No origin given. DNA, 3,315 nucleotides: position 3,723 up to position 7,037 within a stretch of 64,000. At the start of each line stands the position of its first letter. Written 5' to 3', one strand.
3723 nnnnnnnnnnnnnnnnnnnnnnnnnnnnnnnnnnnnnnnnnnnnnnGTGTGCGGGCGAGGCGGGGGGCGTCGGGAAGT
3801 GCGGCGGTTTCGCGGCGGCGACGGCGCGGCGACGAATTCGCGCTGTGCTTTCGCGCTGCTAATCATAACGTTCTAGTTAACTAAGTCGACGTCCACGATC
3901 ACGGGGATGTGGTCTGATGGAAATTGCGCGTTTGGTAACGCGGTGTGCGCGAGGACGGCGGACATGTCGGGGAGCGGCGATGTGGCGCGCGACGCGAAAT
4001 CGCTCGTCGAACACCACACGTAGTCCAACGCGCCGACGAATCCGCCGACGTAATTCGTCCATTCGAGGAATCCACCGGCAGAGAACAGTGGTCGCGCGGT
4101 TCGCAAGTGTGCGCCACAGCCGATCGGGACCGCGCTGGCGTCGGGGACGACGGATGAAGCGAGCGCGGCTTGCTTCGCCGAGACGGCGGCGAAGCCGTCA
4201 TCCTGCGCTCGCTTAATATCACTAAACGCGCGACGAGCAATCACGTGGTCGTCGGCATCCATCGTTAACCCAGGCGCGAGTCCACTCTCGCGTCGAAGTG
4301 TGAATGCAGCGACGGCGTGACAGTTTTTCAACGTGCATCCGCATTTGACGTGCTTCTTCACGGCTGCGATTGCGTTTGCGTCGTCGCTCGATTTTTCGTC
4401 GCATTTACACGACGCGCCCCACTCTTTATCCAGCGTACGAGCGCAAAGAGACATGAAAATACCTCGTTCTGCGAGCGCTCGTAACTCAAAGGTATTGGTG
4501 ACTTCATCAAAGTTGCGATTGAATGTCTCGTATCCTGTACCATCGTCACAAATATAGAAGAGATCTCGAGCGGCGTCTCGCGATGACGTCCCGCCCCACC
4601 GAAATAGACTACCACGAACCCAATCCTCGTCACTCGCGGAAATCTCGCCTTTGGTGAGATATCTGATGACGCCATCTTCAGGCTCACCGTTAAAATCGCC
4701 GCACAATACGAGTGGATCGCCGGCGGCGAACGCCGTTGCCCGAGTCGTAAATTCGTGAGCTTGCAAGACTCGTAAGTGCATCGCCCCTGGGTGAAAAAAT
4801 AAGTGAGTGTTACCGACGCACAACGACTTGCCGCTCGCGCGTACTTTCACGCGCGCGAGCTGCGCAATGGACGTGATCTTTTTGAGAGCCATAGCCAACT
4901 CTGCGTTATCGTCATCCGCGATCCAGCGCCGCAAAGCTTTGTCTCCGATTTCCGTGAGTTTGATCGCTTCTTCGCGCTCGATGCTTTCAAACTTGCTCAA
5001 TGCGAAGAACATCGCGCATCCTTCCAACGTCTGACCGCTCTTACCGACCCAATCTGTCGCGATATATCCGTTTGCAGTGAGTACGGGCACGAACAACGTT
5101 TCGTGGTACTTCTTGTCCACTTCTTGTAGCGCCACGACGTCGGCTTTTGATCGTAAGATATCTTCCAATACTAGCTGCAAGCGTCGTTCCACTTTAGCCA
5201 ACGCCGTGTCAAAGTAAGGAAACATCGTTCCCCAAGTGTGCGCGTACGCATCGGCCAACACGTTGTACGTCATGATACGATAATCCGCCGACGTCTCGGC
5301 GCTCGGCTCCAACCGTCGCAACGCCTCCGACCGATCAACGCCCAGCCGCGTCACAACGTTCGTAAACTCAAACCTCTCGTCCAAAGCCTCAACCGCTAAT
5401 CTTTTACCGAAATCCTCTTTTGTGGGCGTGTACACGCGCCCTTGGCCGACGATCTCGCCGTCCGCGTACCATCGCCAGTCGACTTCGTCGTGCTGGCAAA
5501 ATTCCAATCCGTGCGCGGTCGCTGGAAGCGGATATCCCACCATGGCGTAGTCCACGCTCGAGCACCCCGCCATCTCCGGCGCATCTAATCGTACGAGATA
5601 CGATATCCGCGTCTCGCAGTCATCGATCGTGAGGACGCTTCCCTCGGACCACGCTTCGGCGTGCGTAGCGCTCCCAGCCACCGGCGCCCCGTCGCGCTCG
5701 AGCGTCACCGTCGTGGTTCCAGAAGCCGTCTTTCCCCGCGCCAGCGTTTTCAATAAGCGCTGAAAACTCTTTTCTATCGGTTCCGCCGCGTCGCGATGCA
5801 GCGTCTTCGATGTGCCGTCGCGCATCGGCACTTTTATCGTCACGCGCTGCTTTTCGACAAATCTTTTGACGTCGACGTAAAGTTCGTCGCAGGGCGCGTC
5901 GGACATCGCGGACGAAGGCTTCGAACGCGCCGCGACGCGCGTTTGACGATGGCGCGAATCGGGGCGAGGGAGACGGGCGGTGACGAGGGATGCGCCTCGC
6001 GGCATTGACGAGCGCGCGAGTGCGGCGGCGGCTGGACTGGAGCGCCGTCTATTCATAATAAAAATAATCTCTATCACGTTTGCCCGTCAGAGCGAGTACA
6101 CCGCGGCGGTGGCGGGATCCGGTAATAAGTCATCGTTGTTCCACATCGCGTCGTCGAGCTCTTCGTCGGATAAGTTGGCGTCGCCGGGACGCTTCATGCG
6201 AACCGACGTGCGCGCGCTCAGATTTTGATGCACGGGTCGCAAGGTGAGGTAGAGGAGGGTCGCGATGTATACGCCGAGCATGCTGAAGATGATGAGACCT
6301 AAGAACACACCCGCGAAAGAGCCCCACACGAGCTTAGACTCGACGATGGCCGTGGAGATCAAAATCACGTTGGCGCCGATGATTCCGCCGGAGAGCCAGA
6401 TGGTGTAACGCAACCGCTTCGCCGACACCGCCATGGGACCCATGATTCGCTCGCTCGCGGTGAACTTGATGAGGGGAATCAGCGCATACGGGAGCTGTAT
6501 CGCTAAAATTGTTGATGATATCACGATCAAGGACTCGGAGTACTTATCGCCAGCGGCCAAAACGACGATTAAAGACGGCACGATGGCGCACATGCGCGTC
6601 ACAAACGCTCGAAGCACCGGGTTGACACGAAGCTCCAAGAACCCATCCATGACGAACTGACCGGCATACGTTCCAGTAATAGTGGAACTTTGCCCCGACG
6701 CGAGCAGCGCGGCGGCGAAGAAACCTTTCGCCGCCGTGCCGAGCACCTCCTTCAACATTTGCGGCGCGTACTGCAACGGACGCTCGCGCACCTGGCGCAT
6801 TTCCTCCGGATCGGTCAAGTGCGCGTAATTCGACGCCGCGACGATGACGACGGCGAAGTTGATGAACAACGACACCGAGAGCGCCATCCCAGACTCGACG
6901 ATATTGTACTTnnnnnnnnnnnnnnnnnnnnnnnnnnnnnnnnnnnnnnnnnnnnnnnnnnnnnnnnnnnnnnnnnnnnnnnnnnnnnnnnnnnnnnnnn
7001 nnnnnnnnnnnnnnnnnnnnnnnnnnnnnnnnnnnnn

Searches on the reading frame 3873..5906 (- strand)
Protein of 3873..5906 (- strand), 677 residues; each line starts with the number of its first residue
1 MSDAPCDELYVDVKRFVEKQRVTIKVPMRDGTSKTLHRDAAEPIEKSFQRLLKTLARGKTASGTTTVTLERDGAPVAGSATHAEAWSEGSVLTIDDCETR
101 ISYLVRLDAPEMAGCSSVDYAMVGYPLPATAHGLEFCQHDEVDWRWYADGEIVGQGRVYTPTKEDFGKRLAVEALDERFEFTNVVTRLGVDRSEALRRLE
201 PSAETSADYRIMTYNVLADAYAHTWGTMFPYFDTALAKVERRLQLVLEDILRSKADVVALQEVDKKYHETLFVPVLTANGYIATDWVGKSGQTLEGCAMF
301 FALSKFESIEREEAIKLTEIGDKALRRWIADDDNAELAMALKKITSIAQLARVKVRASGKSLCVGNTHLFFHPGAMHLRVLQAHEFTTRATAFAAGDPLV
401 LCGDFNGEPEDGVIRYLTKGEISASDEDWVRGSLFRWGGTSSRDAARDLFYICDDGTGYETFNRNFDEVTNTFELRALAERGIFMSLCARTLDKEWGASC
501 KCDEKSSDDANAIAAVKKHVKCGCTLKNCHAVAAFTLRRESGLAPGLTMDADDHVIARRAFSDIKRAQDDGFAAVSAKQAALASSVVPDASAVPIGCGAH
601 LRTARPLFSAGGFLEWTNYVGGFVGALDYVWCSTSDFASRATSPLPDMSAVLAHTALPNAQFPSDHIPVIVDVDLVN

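Call 32: find_encoding_contigs(protein=window:3873-5906:-, flank=10000, max_places=10)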
Protein window:3873-5906:- (677 aa): 1 contig read that carries it; 1 place shown.
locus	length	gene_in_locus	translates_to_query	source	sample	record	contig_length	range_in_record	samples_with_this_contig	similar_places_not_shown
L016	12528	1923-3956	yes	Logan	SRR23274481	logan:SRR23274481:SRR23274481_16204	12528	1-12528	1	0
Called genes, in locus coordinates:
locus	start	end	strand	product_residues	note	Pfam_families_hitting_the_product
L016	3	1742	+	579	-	?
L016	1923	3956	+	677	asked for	PF03372:Exo_endo_phos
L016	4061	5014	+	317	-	PF01789:PsbP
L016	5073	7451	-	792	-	PF00270:DEAD, PF04851:ResIII (weak), PF00271:Helicase_C, PF21099:POLQ_helical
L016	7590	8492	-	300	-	PF00763:THF_DHG_CYH, PF02882:THF_DHG_CYH_C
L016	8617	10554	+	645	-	PF00069:Pkinase, PF07714:PK_Tyr_Ser-Thr, PF23564:EF-hand_FSTL1 (faint), PF00036:EF-hand_1 (faint), PF13202:EF-hand_5 (faint), PF13405:EF-hand_6 (faint), PF13499:EF-hand_7, PF13499:EF-hand_7, +1 more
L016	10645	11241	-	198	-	PF01956:EMC3_TMCO1 (weak)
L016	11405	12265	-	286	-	PF00828:Ribosomal_L27A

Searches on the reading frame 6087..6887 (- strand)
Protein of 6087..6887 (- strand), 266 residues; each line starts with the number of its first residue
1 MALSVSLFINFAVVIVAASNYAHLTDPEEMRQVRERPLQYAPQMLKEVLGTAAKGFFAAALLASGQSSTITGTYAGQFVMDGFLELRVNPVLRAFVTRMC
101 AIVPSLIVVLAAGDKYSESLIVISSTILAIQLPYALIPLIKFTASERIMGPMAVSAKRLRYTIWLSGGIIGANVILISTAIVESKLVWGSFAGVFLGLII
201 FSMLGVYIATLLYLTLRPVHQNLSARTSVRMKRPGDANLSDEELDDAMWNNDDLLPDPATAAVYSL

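Call 7: search_protein_families(library=pfam, proteins=[window:6087-6887:-])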
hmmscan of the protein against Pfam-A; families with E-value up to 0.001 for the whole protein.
window:6087-6887:- (266 aa): 1 family
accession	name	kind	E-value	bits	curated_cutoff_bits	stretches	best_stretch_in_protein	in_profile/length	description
PF01566.24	Nramp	-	9.3e-40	137.2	29.8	1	2-155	209-356/357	Natural resistance-associated macrophage protein-like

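Call 9: list_cluster_members(proteins=[P0001, window:6087-6887:-, window:6912-7796:-])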
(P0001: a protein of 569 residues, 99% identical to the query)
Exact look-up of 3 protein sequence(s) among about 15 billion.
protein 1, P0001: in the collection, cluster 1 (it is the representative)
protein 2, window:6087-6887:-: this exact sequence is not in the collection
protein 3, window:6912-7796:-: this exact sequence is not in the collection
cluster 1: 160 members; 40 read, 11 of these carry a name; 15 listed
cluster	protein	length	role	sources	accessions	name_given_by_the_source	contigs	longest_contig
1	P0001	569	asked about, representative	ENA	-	-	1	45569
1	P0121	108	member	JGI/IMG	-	manganese transport protein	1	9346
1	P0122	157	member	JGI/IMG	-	manganese transport protein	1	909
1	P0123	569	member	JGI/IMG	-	manganese transport protein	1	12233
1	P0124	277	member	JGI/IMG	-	manganese transport protein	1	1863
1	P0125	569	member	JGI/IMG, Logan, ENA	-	manganese transport protein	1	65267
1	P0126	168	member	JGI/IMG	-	manganese transport protein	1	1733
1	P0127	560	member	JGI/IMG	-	manganese transport protein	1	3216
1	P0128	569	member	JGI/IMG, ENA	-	manganese transport protein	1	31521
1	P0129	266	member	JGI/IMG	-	manganese transport protein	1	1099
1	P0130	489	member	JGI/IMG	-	manganese transport protein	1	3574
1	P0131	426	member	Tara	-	strand:- start:1878 stop:3158 length:1281 start_codon:yes stop_codon:yes ...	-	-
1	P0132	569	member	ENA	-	-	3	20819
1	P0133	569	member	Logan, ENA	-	-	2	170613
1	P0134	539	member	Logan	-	-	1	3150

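Call 14: find_encoding_contigs(protein=P0129, flank=2000)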
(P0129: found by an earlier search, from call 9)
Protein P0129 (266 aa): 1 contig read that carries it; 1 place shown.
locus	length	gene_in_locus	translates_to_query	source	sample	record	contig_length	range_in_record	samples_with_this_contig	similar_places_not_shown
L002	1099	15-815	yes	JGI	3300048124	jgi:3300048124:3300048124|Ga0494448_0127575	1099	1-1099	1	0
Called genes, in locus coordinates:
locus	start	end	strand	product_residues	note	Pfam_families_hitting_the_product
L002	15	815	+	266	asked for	PF01566:Nramp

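Call 27: list_cluster_members(proteins=[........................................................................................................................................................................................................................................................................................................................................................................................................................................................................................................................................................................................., P0134, P0133])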
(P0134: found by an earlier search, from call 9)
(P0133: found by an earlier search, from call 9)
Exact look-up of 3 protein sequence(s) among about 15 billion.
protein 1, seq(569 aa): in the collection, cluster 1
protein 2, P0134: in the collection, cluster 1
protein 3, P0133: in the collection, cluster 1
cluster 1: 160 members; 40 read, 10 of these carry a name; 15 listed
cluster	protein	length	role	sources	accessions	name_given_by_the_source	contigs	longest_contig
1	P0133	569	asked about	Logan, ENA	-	-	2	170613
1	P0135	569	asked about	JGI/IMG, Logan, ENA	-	-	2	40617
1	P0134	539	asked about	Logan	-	-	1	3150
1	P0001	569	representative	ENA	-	-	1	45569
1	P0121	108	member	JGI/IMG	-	manganese transport protein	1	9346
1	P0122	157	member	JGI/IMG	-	manganese transport protein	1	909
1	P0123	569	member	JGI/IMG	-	manganese transport protein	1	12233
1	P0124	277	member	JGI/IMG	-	manganese transport protein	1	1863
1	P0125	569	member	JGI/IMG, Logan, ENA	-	manganese transport protein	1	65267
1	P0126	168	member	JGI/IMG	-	manganese transport protein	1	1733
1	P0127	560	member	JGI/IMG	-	manganese transport protein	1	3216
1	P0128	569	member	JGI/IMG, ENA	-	manganese transport protein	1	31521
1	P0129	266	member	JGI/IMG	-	manganese transport protein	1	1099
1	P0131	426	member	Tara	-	strand:- start:1878 stop:3158 length:1281 start_codon:yes stop_codon:yes ...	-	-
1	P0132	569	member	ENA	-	-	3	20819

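Call 28: find_encoding_contigs(protein=P0135, flank=10000, max_places=10)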
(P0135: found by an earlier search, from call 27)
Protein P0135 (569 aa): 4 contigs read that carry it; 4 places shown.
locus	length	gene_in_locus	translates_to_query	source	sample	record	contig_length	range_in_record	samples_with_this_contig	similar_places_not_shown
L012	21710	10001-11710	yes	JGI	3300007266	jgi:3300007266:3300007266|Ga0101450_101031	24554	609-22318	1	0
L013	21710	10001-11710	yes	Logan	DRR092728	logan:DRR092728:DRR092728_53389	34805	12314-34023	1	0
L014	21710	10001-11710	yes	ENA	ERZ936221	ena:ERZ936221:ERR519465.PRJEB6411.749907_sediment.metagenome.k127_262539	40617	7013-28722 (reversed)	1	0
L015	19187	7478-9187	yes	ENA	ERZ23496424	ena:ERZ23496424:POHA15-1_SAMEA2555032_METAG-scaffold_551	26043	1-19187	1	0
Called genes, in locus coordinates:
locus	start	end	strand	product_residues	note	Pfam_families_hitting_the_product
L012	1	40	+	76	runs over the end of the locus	-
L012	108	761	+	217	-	-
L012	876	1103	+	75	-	PF06331:Tfb5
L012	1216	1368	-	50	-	-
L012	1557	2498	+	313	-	PF00107:ADH_zinc_N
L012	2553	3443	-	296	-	PF00756:Esterase, PF00326:Peptidase_S9, PF12146:Hydrolase_4 (faint)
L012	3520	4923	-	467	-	PF07690:MFS_1, PF00083:Sugar_tr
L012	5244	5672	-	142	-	-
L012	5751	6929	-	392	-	PF04143:Sulf_transp (weak), PF20398:DUF6691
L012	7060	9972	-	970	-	PF06584:DIRP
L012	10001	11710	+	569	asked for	PF01566:Nramp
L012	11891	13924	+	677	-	PF03372:Exo_endo_phos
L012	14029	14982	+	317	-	PF01789:PsbP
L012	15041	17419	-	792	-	PF00270:DEAD, PF04851:ResIII (weak), PF00271:Helicase_C, PF21099:POLQ_helical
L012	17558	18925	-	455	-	PF00763:THF_DHG_CYH, PF02882:THF_DHG_CYH_C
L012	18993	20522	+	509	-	PF00069:Pkinase, PF07714:PK_Tyr_Ser-Thr, PF23564:EF-hand_FSTL1 (faint), PF13202:EF-hand_5 (faint), PF13405:EF-hand_6 (faint), PF13499:EF-hand_7, PF13499:EF-hand_7, PF00036:EF-hand_1 (weak), +1 more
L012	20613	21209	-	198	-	PF01956:EMC3_TMCO1 (weak)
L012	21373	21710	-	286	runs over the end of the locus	PF00828:Ribosomal_L27A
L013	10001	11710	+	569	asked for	PF01566:Nramp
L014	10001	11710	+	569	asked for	PF01566:Nramp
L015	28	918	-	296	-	PF00756:Esterase, PF00326:Peptidase_S9, PF12146:Hydrolase_4 (faint)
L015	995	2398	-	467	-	PF07690:MFS_1, PF00083:Sugar_tr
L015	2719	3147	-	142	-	-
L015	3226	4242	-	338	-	PF04143:Sulf_transp (faint), PF20398:DUF6691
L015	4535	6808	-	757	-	PF06584:DIRP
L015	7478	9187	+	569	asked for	PF01566:Nramp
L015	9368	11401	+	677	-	PF03372:Exo_endo_phos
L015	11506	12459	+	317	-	PF01789:PsbP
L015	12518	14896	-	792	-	PF00270:DEAD, PF04851:ResIII (weak), PF00271:Helicase_C, PF21099:POLQ_helical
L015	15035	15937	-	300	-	PF00763:THF_DHG_CYH, PF02882:THF_DHG_CYH_C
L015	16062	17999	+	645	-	PF00069:Pkinase, PF07714:PK_Tyr_Ser-Thr, PF23564:EF-hand_FSTL1 (faint), PF00036:EF-hand_1 (faint), PF13202:EF-hand_5 (faint), PF13405:EF-hand_6 (faint), PF13499:EF-hand_7, PF13499:EF-hand_7, +1 more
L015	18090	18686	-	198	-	PF01956:EMC3_TMCO1 (weak)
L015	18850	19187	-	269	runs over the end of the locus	PF00828:Ribosomal_L27A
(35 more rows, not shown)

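Call 54: search_solved_structures(query=P0135, max_evalue=1e-20, show_alignments=2)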
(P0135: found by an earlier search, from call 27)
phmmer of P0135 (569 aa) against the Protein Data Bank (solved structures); distinct sequences matched with E-value up to 1e-20: 20.
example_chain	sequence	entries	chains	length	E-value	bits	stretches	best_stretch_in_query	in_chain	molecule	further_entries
8ont_A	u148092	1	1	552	2e-103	350.1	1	49-521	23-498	NRAMP related aluminium transporter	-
9f6n_A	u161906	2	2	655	4.3e-87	296.2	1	67-457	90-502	Natural resistance-associated macrophage protein 2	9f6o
9f6p_A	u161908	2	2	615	2.4e-85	290.5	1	68-324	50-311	Natural resistance-associated macrophage protein 1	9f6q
5m95_A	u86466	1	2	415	1.4e-72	248.3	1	87-481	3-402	Divalent metal cation transporter MntH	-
5m94_A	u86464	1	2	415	1.5e-72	248.2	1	87-481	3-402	Divalent metal cation transporter MntH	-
7phq_B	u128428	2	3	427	3.3e-72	247.1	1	87-481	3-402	Divalent metal cation transporter MntH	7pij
8e6n_A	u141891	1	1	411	2.8e-66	227.5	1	70-470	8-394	Divalent metal cation transporter MntH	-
6d91_A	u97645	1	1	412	4.2e-66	227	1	70-470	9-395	Divalent metal cation transporter MntH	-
8e5s_A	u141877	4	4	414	1.9e-65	224.8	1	75-470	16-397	Divalent metal cation transporter MntH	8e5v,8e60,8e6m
8e6l_A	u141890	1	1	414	3.4e-65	223.9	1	75-470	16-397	Divalent metal cation transporter MntH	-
8e6h_A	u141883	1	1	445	4.2e-65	223.7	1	74-470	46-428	Divalent metal cation transporter MntH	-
8e6i_A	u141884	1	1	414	1.3e-64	222.1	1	75-470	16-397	Divalent metal cation transporter MntH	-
6c3i_A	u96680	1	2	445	2e-64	221.4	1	74-470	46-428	Divalent metal cation transporter MntH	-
5kte_A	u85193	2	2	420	9.5e-64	219.2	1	75-470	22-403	Divalent metal cation transporter MntH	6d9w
5m87_A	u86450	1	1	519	8.4e-60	206.1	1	70-485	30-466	Divalent metal cation transporter MntH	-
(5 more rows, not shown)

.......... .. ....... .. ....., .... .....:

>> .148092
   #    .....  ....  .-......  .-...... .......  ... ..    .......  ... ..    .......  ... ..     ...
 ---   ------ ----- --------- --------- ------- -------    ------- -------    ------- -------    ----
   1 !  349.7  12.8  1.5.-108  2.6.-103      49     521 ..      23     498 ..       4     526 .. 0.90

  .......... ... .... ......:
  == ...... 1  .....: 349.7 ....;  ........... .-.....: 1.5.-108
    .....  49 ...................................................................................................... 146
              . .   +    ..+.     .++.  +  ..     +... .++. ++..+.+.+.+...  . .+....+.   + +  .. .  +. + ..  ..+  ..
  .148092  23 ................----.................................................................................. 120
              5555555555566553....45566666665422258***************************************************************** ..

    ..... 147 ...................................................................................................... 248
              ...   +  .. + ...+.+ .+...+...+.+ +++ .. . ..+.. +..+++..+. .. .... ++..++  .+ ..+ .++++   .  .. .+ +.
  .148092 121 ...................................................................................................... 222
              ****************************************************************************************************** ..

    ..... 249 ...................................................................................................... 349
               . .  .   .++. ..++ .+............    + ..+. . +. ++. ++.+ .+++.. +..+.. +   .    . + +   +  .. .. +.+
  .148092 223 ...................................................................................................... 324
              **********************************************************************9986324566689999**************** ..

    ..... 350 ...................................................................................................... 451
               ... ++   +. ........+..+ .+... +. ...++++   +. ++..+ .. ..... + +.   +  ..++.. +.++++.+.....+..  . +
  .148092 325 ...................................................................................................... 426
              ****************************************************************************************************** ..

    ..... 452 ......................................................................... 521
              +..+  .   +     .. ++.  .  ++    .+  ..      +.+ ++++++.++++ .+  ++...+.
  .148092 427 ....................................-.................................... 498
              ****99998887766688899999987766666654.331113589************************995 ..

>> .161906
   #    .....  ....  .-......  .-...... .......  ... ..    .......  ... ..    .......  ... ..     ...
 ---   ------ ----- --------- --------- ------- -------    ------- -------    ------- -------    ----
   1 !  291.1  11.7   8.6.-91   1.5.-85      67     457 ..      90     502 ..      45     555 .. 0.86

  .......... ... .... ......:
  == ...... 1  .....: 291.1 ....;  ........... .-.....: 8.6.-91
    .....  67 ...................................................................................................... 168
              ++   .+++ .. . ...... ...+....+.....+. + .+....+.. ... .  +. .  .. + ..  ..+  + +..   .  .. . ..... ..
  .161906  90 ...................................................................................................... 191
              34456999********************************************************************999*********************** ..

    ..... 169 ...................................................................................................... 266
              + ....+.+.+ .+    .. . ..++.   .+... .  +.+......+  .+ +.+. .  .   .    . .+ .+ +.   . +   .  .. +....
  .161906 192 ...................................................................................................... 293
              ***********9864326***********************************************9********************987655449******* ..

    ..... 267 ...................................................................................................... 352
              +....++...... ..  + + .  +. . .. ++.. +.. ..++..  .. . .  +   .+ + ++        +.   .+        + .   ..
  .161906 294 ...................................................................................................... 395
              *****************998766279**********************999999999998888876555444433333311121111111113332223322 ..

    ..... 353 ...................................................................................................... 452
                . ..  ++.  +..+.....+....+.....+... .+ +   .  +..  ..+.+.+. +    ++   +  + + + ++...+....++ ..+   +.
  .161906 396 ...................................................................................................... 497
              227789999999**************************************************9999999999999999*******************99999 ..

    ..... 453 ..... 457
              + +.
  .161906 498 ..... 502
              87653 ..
